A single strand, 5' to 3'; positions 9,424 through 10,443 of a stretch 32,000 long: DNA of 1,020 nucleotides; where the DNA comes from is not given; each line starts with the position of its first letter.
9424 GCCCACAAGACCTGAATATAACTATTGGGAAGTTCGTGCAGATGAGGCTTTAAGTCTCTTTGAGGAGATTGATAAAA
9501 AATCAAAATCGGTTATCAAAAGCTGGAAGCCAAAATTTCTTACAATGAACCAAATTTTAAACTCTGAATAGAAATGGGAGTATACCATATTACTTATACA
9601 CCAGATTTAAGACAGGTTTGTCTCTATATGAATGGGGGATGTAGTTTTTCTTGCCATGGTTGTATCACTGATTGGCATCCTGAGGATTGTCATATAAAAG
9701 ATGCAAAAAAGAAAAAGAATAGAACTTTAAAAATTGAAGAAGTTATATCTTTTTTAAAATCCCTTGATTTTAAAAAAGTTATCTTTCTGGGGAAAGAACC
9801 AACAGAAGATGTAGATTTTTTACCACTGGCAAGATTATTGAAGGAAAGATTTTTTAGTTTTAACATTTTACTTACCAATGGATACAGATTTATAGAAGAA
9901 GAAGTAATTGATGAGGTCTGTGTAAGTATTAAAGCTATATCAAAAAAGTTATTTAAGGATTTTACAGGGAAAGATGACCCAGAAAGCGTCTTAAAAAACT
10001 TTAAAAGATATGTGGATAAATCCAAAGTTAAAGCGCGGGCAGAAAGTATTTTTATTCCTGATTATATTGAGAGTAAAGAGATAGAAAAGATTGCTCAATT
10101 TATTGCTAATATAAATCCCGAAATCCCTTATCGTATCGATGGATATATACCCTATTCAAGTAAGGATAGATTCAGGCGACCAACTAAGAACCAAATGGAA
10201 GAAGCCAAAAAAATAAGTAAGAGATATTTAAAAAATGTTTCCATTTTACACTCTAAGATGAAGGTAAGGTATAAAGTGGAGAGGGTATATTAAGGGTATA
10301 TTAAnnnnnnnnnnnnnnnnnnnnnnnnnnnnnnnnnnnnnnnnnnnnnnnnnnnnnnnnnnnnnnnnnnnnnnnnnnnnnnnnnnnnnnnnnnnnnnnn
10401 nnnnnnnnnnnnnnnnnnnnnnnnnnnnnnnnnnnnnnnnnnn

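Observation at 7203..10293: cbiZ + signal-less BtuF-like binder + two paralogous small radical-SAM enzymes: candidate undescribed corrinoid-remodelling module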

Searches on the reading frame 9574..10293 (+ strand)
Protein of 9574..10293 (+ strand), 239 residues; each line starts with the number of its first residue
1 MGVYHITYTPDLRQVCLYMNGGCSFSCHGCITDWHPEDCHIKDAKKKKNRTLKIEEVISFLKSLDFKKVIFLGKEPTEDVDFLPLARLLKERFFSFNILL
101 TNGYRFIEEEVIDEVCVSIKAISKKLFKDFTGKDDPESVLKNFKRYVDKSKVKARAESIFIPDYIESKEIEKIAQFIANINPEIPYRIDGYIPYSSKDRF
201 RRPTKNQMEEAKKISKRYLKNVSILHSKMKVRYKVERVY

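Call 5: search_protein_families(library=pfam, proteins=[window:9574-10293:+], max_evalue=0.01)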
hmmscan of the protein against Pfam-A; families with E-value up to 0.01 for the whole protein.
window:9574-10293:+ (239 aa): 2 families
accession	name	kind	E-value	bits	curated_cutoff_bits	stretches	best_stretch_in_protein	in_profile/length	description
PF04055.27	Radical_SAM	-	8.5e-11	42.7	29.5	1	20-155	4-144/166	Radical SAM superfamily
PF13353.11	Fer4_12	-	1.3e-06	29.2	22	1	16-108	9-96/137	4Fe-4S single cluster domain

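Call 6: search_protein_families(library=ncbifam, proteins=[window:9574-10293:+], max_evalue=0.01)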
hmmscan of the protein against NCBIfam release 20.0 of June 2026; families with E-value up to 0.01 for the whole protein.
window:9574-10293:+ (239 aa): 13 families
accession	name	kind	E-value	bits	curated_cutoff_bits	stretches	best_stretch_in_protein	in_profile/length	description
TIGR04317.1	W_rSAM_matur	equivalog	2.6e-08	33.4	380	1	11-178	2-169/349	tungsten cofactor oxidoreductase radical SAM maturase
TIGR04041.1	activase_YjjW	hypoth_equivalog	6.1e-08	32.4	250.2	1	109-219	157-269/276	YjjW family glycine radical enzyme activase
TIGR02493.1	PFLA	equivalog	1e-06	28.3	231.75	1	15-182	18-188/235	pyruvate formate-lyase-activating protein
TIGR02668.1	moaA_archaeal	equivalog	1.3e-06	27.6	325.25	1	10-224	7-219/303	GTP 3',8-cyclase MoaA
NF001199.0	PRK00164.2-1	equivalog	2.8e-06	26.7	231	1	15-181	14-179/308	GTP 3',8-cyclase MoaA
TIGR02491.1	NrdG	equivalog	5e-06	26.5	126.1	1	15-108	18-109/154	anaerobic ribonucleoside-triphosphate reductase activating protein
TIGR02666.1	moaA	equivalog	1.1e-05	24.6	284.05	1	22-224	19-222/336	GTP 3',8-cyclase MoaA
NF038283.1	viperin_w_prok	equivalog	1.7e-05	24.2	180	1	15-116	4-104/281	viperin family antiviral radical SAM protein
TIGR03961.1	rSAM_PTO1314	hypoth_equivalog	5.7e-05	22.6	306.05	1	45-211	44-209/332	PTO1314 family radical SAM protein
NF048010.1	SfplDhtActHpsHDes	equivalog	0.00012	21.1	430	1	110-218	181-290/298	(2S)-3-sulfopropanediol dehydratase activating enzyme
TIGR04038.1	tatD_link_rSAM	subfamily_domain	0.0013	18.6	129.7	1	17-153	10-156/192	TatD family nuclease-associated radical SAM protein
TIGR02826.1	RNR_activ_nrdG3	equivalog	0.002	18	151.7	1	9-106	12-100/148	anaerobic ribonucleoside-triphosphate reductase activating protein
TIGR04100.1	rSAM_pair_X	hypoth_equivalog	0.0041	16.7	262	0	17-180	12-187/197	TIGR04100 family radical SAM protein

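Call 17: search_solved_structures(query=window:9574-10293:+, max_evalue=0.01)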
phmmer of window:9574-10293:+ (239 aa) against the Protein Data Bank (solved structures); distinct sequences matched with E-value up to 0.01: 0.

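Call 52: find_homologous_proteins(query=window:9574-10293:+)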
Query window:9574-10293:+ (239 aa): 128 proteins with E <= 0.001 among 894 candidates; the best 120 are listed.
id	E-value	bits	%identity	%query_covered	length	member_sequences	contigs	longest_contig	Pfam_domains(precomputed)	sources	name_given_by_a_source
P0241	7.6e-156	535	100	100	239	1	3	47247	PF04055.28,PF13353.12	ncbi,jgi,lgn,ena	-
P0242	4.1e-142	490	90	100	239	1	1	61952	PF04055.28,PF13353.12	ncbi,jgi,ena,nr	ncbi:MAG: hypothetical protein B6D56_04715 [Candidatus Omnitrophica bacterium 4484_70.1]|nr:MAG: hyp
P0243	6.6e-138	476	88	100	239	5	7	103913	PF04055.28,PF13353.12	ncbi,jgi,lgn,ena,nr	ncbi:MAG: hypothetical protein DRP80_01385 [Candidatus Omnitrophota bacterium]|nr:MAG: hypothetical 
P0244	1.5e-137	475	89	100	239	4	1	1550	PF04055.28,PF13353.12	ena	-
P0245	4.9e-130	450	91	92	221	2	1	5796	PF04055.28,PF13353.12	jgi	-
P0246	4.8e-121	421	77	100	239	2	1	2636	PF04055.28,PF13353.12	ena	-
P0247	1.9e-115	403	73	100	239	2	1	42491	PF04055.28,PF13353.12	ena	-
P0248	9.4e-109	381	69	100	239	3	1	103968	PF04055.28,PF13353.12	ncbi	ncbi:MAG: radical SAM protein [Nitrospirota bacterium]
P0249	2.2e-107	376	68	100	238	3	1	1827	PF04055.28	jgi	jgi:pyruvate-formate lyase-activating enzyme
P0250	2.5e-107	376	66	100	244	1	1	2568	PF04055.28,PF13353.12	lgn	-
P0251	4.8e-107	375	66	100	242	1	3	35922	PF04055.28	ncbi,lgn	-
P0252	6.8e-107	375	67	100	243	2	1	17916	PF04055.28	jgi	jgi:pyruvate-formate lyase-activating enzyme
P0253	4.8e-106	372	67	100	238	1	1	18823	PF04055.28,PF13353.12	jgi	jgi:pyruvate-formate lyase-activating enzyme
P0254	2.3e-105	370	67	100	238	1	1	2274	PF04055.28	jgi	-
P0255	2.4e-105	369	67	100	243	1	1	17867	PF04055.28,PF13353.12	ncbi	ncbi:MAG: radical SAM protein [bacterium]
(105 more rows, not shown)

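Call 56: find_related_loci(query=A4, collection=metagenome_contigs, flank=10000)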
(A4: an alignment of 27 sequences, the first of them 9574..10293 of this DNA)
Query A4 (239 aa) in metagenome_contigs; peptide patterns used: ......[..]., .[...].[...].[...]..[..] (x = any residue, [..] = any of these).
366 stretches matched a pattern; 213 encode a relative of the query (tblastn E <= 1e-3); the best 80 are kept; 80 distinct loci.
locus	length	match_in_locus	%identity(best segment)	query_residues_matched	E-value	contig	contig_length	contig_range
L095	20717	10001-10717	88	1-239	2e-143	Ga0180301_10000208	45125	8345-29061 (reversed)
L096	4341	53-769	75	1-239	5e-120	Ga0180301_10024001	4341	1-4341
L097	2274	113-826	67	1-239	2e-115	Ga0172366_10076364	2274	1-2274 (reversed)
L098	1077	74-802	67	1-239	2e-120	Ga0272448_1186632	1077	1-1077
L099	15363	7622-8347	64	1-239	5e-104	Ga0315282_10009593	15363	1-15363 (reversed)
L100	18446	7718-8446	63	1-239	4e-104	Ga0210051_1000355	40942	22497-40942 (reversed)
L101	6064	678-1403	62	1-239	2e-103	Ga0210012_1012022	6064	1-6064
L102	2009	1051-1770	63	1-239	5e-109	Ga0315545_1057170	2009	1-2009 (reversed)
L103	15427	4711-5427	61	1-239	1e-102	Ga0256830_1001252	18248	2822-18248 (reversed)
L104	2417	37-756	62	1-239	2e-106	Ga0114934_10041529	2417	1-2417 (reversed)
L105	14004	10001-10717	61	1-239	3e-102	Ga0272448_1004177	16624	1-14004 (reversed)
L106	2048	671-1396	62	1-239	2e-107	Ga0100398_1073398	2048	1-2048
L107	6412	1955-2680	62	1-239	4e-102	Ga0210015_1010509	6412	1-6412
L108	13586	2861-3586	62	1-239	4e-102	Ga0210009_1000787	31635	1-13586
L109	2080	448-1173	62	1-239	1e-106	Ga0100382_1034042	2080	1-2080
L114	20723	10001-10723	61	1-239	3e-99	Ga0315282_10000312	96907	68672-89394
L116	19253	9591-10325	59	1-239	2e-97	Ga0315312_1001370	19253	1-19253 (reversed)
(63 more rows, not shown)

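Call 60: search_protein_families(library=pfam, proteins=[L116:3771-5093:+, L116:5498-6292:+, L116:6723-8582:+, L116:8615-9514:+, L116:9591-10328:+, L116:10355-11047:+, L116:11084-11647:+, L116:11867-13624:-, L116:13729-14523:+], max_evalue=0.001)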
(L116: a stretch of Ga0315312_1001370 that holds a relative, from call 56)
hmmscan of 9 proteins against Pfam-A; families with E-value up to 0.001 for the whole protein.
L116:3771-5093:+ (440 aa): 1 family
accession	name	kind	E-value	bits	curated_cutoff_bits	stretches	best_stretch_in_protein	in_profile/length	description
PF07589.16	PEP-CTERM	-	0.00013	22.3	20.7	1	418-440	1-24/24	PEP-CTERM motif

L116:5498-6292:+ (264 aa): 2 families
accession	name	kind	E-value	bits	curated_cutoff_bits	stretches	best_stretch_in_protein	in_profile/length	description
PF00957.27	Synaptobrevin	-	1.6e-05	25.1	26.4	1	182-255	14-86/89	Synaptobrevin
PF09602.15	PhaP_Bmeg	-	0.00059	20.3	28.3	1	122-230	19-134/168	Polyhydroxyalkanoic acid inclusion protein (PhaP_Bmeg)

L116:6723-8582:+ (619 aa): 1 family
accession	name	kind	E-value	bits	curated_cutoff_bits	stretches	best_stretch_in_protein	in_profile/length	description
PF14717.12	DUF4465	-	5.8e-52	177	25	1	102-273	3-176/176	Domain of unknown function (DUF4465)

L116:8615-9514:+ (299 aa): 1 family
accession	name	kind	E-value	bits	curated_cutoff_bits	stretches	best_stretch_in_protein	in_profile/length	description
PF07963.17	N_methyl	-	2.7e-06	27.1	21.2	1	30-54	3-27/27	Prokaryotic N-terminal methylation motif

L116:9591-10328:+ (245 aa): 2 families
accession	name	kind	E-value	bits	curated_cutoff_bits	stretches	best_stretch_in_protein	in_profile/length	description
PF04055.27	Radical_SAM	-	1.3e-12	48.7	29.5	1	21-175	5-163/166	Radical SAM superfamily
PF13353.11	Fer4_12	-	3.1e-06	28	22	1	16-110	8-97/137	4Fe-4S single cluster domain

L116:10355-11047:+ (230 aa): 1 family
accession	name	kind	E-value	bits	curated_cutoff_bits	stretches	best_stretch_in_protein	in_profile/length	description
PF01902.24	Diphthami_syn_2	-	1.1e-36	126.9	23.2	1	4-205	2-200/219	Diphthamide synthase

L116:11084-11647:+ (187 aa): 1 family
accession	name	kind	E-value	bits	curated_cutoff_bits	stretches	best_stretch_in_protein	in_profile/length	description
PF20221.3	DUF6580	-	1.4e-57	194.9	27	1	3-174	4-161/162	Family of unknown function (DUF6580)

L116:11867-13624:- (585 aa): 2 families
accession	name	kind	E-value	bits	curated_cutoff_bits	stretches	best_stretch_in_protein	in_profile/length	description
PF02129.25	Peptidase_S15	-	1.7e-56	192.3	23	1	45-305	1-261/262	X-Pro dipeptidyl-peptidase (S15 family)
PF08530.16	PepX_C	-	4.2e-54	184.2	22.5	1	343-579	2-216/217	X-Pro dipeptidyl-peptidase C-terminal non-catalytic domain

L116:13729-14523:+ (264 aa): 2 families
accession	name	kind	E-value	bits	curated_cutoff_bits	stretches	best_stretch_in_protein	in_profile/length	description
PF18912.6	DZR_2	-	8.5e-10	38.8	27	1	31-90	3-56/56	Double zinc ribbon domain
PF00156.33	Pribosyltran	-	5.9e-07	29.4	26.3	1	170-261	47-127/158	Phosphoribosyl transferase domain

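Call 78: search_protein_families(library=ncbifam, proteins=[L095:5547-8606:+, L095:8603-9208:+, L114:2564-3805:+, L116:11084-11647:+, L116:6723-8582:+], max_evalue=0.00001)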
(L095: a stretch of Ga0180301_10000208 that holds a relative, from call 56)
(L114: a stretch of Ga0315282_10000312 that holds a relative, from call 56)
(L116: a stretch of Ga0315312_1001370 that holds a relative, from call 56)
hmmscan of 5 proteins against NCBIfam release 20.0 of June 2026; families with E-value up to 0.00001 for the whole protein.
L095:5547-8606:+ (1019 aa): 13 families
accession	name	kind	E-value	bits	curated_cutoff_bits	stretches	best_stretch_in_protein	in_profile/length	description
NF006126.0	PRK08270.1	equivalog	0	1057.2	548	2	588-1018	263-683/684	ribonucleoside triphosphate reductase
TIGR02487.1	NrdD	equivalog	2.1e-173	578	326.35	2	589-1015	151-580/581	anaerobic ribonucleoside-triphosphate reductase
NF006358.0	PRK08579.1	equivalog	1.2e-117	393.7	585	3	713-1017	320-623/624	anaerobic ribonucleoside triphosphate reductase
NF005497.0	PRK07111.1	equivalog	2.1e-76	257.8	764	2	6-277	2-262/746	anaerobic ribonucleoside triphosphate reductase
NF006127.0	PRK08271.1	equivalog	1.3e-61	208.9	545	2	631-1014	262-625/631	anaerobic ribonucleoside-triphosphate reductase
NF006732.0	PRK09263.1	equivalog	1.5e-60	205.4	657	2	727-1014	406-703/712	anaerobic ribonucleoside-triphosphate reductase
TIGR02827.1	RNR_anaer_Bdell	equivalog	3.9e-39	134.6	568.3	2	696-1013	295-594/596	anaerobic ribonucleoside-triphosphate reductase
NF011292.0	PRK14704.1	equivalog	2.4e-28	99.1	736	2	630-1012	220-613/618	anaerobic ribonucleoside triphosphate reductase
NF005010.0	PRK06406.1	subfamily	3.5e-18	65.2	1125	1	6-105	4-105/771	vitamin B12-dependent ribonucleotide reductase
NF006207.0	PRK08332.1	equivalog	1.4e-16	59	2400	1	6-104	3-101/1684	vitamin B12-dependent ribonucleotide reductase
NF009028.0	PRK12364.1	equivalog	7.7e-15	53.9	1377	1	8-137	2-134/842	ribonucleoside-diphosphate reductase subunit alpha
NF005544.0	PRK07207.1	equivalog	2.2e-11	42.3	965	1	7-139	34-171/965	ribonucleoside-diphosphate reductase subunit alpha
NF009029.0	PRK12365.1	equivalog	4.2e-08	31.6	1350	1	8-103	119-222/1046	ribonucleoside-diphosphate reductase subunit alpha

L095:8603-9208:+ (201 aa): 34 families (the best 25 are shown)
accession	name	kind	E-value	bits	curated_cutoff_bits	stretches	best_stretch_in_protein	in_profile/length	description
TIGR02495.1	NrdG2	equivalog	5e-68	228.2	131.15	1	3-192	2-193/193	anaerobic ribonucleoside-triphosphate reductase activating protein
TIGR04041.1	activase_YjjW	hypoth_equivalog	2.1e-18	66.7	250.2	2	48-194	92-241/276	YjjW family glycine radical enzyme activase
TIGR02493.1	PFLA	equivalog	3.9e-17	62.4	231.75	1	8-184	7-187/235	pyruvate formate-lyase-activating protein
TIGR02494.1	PFLE_PFLC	subfamily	6e-15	55.3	174.35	1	6-39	4-36/293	glycyl-radical enzyme activating protein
TIGR03963.1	rSAM_QueE_Clost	equivalog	7.1e-14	52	260.1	1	18-129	20-128/219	putative 7-carboxy-7-deazaguanine synthase QueE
TIGR04317.1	W_rSAM_matur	equivalog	8.2e-14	51.5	380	1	21-161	8-147/349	tungsten cofactor oxidoreductase radical SAM maturase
NF048010.1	SfplDhtActHpsHDes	equivalog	1.9e-12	46.6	430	1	6-38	11-42/298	(2S)-3-sulfopropanediol dehydratase activating enzyme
TIGR02666.1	moaA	equivalog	1.1e-11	44.3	284.05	1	22-151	15-151/336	GTP 3',8-cyclase MoaA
TIGR02668.1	moaA_archaeal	equivalog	3.4e-11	42.7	325.25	1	21-148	14-141/303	GTP 3',8-cyclase MoaA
TIGR03365.1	Bsubt_queE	equivalog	4.5e-11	42.7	206.1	1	21-104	26-112/238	7-carboxy-7-deazaguanine synthase QueE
NF043069.1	T4HPD_activ_SAM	equivalog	8.1e-11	41.8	425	1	4-38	5-38/299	trans-4-hydroxy-L-proline dehydratase activase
NF033719.1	ind_deCO2_activ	equivalog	8.2e-11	41.7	425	1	6-47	6-48/302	indoleacetate decarboxylase activase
NF001199.0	PRK00164.2-1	equivalog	1.1e-10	41.1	231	1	21-148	16-143/308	GTP 3',8-cyclase MoaA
TIGR02826.1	RNR_activ_nrdG3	equivalog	1.8e-10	40.9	151.7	1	12-91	10-87/148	anaerobic ribonucleoside-triphosphate reductase activating protein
NF007483.0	PRK10076.1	equivalog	2.5e-10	40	326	1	2-43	23-63/292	[formate-C-acetyltransferase]-activating enzyme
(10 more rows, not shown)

L114:2564-3805:+ (414 aa): 61 families (the best 25 are shown)
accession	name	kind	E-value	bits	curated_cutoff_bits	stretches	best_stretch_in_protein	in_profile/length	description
TIGR04163.1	rSAM_cobopep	equivalog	2.7e-143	477.8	375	1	1-410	14-427/428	peptide-modifying radical SAM enzyme CbpB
NF047865.1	rSAM_PapB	equivalog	1.1e-31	110.3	340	1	50-376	2-321/330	PapB family radical SAM/SPASM ranthipeptide maturase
NF041298.1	rSAM_mat_DynA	equivalog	5.1e-29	101.3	450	1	55-395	5-346/356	dynobactin maturation radical SAM/SPASM protein DynA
TIGR03942.1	sulfatase_rSAM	equivalog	1.1e-26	93.8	349.45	1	59-401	9-356/363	anaerobic sulfatase maturase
TIGR03978.1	rSAM_paired_1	equivalog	1.4e-25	90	370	1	48-405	79-454/466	His-Xaa-Ser system radical SAM maturase HxsB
NF041707.1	rSAM_YhhB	equivalog_domain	5.7e-25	88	445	1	51-259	2-224/369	cyclophane-forming radical SAM/SPASM peptide maturase YhhB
TIGR03906.1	quino_hemo_SAM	equivalog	1e-22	80.5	453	1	50-399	93-444/467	quinohemoprotein amine dehydrogenase maturation protein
NF045574.1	sacti_mat_StsB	exception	8.4e-21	74.3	625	1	48-375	93-399/466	StsB family radical SAM/SPASM domain sactipeptide maturase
TIGR04064.1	rSAM_nif11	equivalog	9.5e-21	74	518.7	2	50-176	77-208/459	nif11-like peptide radical SAM maturase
NF040492.1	not_ScfB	exception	3.8e-20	72.2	855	1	50-399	94-445/450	ScfB-related radical SAM/SPASM orphan maturase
TIGR04269.1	SAM_SPASM_FxsB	subfamily_domain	5e-20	71.9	370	1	59-259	10-226/363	FxsB family cyclophane-forming radical SAM/SPASM peptide maturase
TIGR04261.1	rSAM_GlyRichRpt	subfamily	6.1e-20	71.6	310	1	55-376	1-332/363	cyclophane-forming radical SAM/SPASM peptide maturase GrrM/OscB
NF041718.1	rSAM_phane_AMC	equivalog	1.6e-18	66.9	425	1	47-368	2-324/362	cyclophane-forming radical SAM peptide maturase AmcB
TIGR03974.1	rSAM_six_Cys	equivalog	5.5e-18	65.1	425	1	48-399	94-446/451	thioether cross-link-forming SCIFF peptide maturase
TIGR04303.1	GeoRSP_rSAM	equivalog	8e-17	61.8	400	1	59-376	13-311/325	GeoRSP system radical SAM/SPASM protein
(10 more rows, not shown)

L116:11084-11647:+ (187 aa): 0 families

L116:6723-8582:+ (619 aa): 0 families

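Call 84: search_protein_representatives(protein=window:9574-10293:+)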
Query: 239 residues. Proteins with E-value up to 0.001 (for the whole library): 275; up to 1e-10: 118; up to 1e-30: 25. The best 150 are listed.
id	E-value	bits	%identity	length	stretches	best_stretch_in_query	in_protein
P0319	2.4e-88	312.2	57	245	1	1-239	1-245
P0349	2.1e-71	256.7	54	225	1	1-225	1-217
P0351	2.0e-68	247.0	48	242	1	1-239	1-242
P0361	2.3e-65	236.9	46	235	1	1-239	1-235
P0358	3.5e-56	206.9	60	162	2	1-110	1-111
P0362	1.0e-49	185.7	99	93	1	147-239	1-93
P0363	5.5e-49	183.3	41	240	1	4-235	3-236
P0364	4.8e-46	173.7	44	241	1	3-238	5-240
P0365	1.4e-44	168.9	41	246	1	1-239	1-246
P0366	2.3e-44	168.2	43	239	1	1-238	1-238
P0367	1.5e-43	165.6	43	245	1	3-227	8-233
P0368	3.0e-43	164.6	46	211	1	36-239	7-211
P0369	3.5e-41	157.8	45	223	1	26-239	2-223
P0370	3.0e-40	154.8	44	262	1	2-230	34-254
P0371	5.8e-38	147.3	45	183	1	55-239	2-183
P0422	2.0e-18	83.3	32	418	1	15-224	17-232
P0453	1.5e-13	67.4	33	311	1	3-218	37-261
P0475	1.6e-10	57.5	31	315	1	8-227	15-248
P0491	3.0e-08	50.1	30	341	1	19-208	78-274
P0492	9.2e-08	48.5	27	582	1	15-226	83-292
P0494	1.0e-07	48.3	28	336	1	16-222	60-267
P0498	3.1e-07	46.7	27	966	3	43-169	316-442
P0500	5.4e-07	45.9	29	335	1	14-199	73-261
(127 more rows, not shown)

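Call 88: find_encoding_contigs(protein=P0241, flank=10000, max_places=3)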
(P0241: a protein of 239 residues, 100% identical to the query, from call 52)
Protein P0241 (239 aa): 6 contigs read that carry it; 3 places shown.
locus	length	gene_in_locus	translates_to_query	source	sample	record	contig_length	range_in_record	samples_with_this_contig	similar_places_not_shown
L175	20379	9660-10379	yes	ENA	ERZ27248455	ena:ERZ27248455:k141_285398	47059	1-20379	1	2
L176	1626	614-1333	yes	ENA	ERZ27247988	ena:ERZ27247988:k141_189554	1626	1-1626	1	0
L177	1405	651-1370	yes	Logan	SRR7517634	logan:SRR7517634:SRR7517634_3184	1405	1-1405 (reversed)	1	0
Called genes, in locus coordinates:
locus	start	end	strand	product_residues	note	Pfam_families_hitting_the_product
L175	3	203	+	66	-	?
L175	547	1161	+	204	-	PF00300:His_Phos_1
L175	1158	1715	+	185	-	PF02283:CobU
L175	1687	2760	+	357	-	PF02277:DBI_PRT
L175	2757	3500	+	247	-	PF02654:CobS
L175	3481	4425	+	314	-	PF03186:CobD_Cbib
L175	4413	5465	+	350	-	PF00155:Aminotran_1_2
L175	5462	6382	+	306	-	PF00733:Asn_synthase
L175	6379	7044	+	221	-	PF01902:Diphthami_syn_2_N, PF28410:Diphthami_syn_2_C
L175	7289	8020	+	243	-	PF01955:CbiZ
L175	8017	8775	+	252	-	PF01497:Peripla_BP_2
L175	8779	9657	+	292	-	PF13353:Fer4_12, PF04055:Radical_SAM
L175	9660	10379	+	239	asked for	PF13353:Fer4_12 (weak), PF04055:Radical_SAM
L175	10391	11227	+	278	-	PF01497:Peripla_BP_2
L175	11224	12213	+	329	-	PF01032:FecCD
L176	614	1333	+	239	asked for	PF13353:Fer4_12 (weak), PF04055:Radical_SAM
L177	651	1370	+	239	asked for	PF13353:Fer4_12 (weak), PF04055:Radical_SAM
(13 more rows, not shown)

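Call 89: search_protein_families(library=pfam, proteins=[P0422, P0492, P0498, P0491, P0494, P0500, P0453, P0475], max_evalue=0.001)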
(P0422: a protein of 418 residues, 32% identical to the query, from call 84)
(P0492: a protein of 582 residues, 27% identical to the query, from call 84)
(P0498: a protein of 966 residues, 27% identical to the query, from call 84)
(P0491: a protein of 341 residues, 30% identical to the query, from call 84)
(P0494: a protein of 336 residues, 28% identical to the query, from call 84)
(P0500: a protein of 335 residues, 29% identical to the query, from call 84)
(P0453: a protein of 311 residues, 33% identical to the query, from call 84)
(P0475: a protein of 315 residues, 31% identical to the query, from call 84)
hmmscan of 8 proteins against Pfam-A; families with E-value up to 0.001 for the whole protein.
P0422 (418 aa): 3 families
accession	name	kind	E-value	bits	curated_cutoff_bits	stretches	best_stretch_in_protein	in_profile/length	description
PF04055.27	Radical_SAM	-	1.4e-23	84.3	29.5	1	22-183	4-165/166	Radical SAM superfamily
PF13353.11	Fer4_12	-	6e-11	43.2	22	1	17-111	7-99/137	4Fe-4S single cluster domain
PF02597.26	ThiS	-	2.2e-05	25.3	22.5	1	324-418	1-76/76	ThiS family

P0492 (582 aa): 2 families
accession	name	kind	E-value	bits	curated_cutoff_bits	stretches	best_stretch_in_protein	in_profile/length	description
PF04055.27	Radical_SAM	-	1.3e-16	61.6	29.5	1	86-234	2-154/166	Radical SAM superfamily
PF13353.11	Fer4_12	-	0.00018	22.3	22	1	86-192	10-116/137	4Fe-4S single cluster domain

P0498 (966 aa): 2 families
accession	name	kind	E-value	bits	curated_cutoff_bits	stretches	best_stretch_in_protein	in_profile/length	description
PF04055.27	Radical_SAM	-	4.3e-47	160.8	29.5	3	306-459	6-165/166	Radical SAM superfamily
PF13353.11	Fer4_12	-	2e-14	54.5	22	0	673-758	13-98/137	4Fe-4S single cluster domain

P0491 (341 aa): 2 families
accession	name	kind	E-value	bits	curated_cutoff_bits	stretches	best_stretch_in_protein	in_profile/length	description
PF04055.27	Radical_SAM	-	6.8e-19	69.1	29.5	1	77-241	2-166/166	Radical SAM superfamily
PF13353.11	Fer4_12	-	1.8e-06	28.8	22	1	79-193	12-123/137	4Fe-4S single cluster domain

P0494 (336 aa): 2 families
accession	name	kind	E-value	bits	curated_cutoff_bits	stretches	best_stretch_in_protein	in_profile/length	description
PF04055.27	Radical_SAM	-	8.7e-16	59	29.5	1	65-221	4-165/166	Radical SAM superfamily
PF13353.11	Fer4_12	-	1.1e-05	26.2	22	1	56-154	4-99/137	4Fe-4S single cluster domain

P0500 (335 aa): 2 families
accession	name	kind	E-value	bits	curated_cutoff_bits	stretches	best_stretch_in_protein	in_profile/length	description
PF04055.27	Radical_SAM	-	4.5e-21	76.2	29.5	1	81-237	6-165/166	Radical SAM superfamily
PF13353.11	Fer4_12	-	0.00078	20.2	22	0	80-164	13-96/137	4Fe-4S single cluster domain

P0453 (311 aa): 2 families
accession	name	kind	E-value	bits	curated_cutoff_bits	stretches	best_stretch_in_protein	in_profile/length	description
PF04055.27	Radical_SAM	-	5.5e-19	69.4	29.5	1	54-209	5-156/166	Radical SAM superfamily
PF13353.11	Fer4_12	-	4e-05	24.4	22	1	50-161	9-113/137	4Fe-4S single cluster domain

P0475 (315 aa): 2 families
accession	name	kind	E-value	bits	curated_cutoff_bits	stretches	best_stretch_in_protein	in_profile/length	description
PF04055.27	Radical_SAM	-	1.1e-19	71.6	29.5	1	28-185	6-165/166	Radical SAM superfamily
PF13353.11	Fer4_12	-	6.2e-06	27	22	1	22-118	8-97/137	4Fe-4S single cluster domain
